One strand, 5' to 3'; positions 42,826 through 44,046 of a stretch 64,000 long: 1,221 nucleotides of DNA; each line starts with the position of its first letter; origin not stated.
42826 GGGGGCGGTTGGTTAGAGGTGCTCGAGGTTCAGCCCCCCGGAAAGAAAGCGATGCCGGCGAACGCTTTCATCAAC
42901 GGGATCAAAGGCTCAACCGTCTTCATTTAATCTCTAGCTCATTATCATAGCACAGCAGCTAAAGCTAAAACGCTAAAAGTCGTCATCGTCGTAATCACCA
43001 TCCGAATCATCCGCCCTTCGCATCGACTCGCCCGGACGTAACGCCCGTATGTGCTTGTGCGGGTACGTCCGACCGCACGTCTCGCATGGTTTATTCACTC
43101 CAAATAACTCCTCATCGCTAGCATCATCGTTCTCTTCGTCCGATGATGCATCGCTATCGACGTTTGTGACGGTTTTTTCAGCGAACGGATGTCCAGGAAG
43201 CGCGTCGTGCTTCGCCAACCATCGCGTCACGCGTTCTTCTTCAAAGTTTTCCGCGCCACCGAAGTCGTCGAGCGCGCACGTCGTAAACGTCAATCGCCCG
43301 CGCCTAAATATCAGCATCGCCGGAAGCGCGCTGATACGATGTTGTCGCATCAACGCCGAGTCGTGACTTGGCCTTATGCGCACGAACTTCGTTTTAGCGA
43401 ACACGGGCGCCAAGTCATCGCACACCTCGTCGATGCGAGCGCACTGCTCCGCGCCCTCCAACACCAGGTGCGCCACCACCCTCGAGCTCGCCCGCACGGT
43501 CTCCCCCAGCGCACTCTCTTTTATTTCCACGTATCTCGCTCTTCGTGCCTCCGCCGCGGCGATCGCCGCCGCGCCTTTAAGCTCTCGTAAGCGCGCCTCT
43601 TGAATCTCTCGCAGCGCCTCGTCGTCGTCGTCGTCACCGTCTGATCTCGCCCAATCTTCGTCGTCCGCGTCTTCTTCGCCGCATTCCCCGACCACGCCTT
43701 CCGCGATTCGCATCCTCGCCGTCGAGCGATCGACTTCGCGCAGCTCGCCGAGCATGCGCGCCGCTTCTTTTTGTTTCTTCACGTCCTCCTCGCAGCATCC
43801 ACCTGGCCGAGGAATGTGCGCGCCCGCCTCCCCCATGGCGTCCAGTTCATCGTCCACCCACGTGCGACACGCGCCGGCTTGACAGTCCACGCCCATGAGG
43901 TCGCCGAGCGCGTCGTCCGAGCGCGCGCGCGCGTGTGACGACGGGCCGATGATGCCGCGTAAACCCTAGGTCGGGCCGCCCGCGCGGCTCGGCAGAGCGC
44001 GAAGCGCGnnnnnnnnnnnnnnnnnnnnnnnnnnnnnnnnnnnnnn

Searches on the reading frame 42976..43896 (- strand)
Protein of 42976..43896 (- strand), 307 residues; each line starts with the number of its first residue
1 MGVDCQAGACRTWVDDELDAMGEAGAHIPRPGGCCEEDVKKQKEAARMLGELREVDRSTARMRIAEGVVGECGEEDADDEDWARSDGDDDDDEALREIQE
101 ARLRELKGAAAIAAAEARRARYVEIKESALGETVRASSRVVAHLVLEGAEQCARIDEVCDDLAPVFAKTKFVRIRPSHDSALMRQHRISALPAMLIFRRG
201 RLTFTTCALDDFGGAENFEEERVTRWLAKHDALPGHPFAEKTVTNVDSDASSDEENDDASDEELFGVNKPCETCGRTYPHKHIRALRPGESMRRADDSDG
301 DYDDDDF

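Call 14: find_encoding_contigs(protein=window:42976-43896:-, flank=10000, max_places=4)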
Protein window:42976-43896:- (307 aa): 23 contigs read that carry it; 4 places shown.
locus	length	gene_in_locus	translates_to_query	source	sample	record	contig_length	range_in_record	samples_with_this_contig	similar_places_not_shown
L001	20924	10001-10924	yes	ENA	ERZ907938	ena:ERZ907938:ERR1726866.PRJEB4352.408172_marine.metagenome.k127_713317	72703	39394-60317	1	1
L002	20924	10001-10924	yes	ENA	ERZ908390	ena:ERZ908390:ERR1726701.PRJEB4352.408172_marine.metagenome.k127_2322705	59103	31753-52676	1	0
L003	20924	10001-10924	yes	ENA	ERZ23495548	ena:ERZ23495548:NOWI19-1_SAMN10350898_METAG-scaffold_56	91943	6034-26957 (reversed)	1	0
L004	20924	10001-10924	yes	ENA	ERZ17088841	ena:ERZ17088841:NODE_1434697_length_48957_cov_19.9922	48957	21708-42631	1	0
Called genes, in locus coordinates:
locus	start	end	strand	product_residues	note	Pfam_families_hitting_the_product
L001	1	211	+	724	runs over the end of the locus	PF01189:Methyltr_RsmB-F, PF01728:FtsJ (weak), PF25376:Pre-PUA_NSUN2 (weak)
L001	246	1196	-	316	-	PF00638:Ran_BP1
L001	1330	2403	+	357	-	PF01841:Transglut_core, PF03835:Rad4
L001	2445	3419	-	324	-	PF02628:COX15-CtaA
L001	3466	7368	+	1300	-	-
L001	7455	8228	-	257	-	PF00010:HLH, PF23177:bHLH_IRO3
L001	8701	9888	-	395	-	PF01209:Ubie_methyltran, PF13489:Methyltransf_23 (weak), PF08241:Methyltransf_11, PF08242:Methyltransf_12 (weak), PF13649:Methyltransf_25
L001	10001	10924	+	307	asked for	-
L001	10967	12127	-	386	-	PF00551:Formyl_trans_N, PF02911:Formyl_trans_C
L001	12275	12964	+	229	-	PF01245:Ribosomal_L19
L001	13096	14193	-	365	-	PF00013:KH_1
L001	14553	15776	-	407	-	-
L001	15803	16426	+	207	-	-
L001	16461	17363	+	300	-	PF17683:TFIIF_beta_N, PF02270:TFIIF_beta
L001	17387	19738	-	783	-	PF08757:CotH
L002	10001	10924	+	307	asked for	-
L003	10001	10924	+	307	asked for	-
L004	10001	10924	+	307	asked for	-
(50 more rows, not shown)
